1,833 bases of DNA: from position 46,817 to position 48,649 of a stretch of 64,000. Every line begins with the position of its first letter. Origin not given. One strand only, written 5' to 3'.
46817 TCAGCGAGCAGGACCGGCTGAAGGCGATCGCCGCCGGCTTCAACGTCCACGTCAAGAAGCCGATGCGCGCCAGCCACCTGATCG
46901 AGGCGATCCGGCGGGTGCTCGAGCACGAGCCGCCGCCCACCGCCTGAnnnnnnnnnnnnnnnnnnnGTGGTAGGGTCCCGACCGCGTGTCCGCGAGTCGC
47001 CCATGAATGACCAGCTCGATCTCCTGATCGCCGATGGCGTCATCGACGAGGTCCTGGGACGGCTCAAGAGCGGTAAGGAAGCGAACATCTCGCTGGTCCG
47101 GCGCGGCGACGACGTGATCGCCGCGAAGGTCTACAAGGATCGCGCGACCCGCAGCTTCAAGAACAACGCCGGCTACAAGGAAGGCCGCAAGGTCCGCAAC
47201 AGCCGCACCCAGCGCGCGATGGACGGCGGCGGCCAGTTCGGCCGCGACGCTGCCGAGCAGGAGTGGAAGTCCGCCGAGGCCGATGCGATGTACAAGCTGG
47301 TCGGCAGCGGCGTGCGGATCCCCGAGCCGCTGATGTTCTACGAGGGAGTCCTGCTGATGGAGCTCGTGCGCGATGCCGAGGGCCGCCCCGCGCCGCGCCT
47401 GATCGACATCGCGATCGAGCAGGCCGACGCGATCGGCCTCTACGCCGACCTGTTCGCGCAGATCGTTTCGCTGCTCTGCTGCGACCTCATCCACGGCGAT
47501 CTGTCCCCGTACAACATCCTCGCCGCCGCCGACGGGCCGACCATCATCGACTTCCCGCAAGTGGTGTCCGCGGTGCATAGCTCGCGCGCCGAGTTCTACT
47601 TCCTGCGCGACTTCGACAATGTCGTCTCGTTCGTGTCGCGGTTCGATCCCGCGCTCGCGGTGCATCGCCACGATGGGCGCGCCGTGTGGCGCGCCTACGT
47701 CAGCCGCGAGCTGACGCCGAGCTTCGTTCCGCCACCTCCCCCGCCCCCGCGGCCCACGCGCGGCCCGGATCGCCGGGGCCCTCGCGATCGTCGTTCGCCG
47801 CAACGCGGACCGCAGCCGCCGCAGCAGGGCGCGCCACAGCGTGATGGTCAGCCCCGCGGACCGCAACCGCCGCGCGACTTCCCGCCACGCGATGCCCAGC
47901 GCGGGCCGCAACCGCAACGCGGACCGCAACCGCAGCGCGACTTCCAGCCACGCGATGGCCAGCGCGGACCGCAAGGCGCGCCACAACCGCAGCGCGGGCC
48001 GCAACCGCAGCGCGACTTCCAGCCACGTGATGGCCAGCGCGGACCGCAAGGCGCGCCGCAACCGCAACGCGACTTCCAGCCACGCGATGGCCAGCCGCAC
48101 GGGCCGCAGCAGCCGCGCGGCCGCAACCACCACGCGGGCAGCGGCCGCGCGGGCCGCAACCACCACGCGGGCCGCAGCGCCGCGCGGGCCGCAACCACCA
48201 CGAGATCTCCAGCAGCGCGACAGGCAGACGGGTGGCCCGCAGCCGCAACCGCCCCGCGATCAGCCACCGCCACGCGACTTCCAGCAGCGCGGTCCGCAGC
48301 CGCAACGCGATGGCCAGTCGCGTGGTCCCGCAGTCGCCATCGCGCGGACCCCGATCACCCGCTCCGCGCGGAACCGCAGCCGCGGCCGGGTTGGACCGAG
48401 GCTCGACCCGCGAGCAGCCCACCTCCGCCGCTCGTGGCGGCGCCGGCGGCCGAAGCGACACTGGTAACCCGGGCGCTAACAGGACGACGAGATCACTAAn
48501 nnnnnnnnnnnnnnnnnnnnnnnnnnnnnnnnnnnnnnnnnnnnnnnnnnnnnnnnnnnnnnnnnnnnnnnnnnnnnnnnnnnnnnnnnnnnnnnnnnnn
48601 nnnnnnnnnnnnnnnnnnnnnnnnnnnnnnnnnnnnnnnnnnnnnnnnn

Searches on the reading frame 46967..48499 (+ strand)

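Call 72: search_protein_families(library=pfam, proteins=[window:46967-48499:+], max_evalue=0.001)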
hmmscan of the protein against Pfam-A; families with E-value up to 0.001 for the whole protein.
window:46967-48499:+ (510 aa): 2 families
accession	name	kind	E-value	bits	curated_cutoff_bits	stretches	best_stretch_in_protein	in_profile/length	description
PF01163.29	RIO1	-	6.7e-31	107.8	22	1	51-227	13-178/187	RIO domain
PF19974.5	TCAD9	-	0.00061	19.5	40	1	115-198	274-323/429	Ternary complex associated domain 9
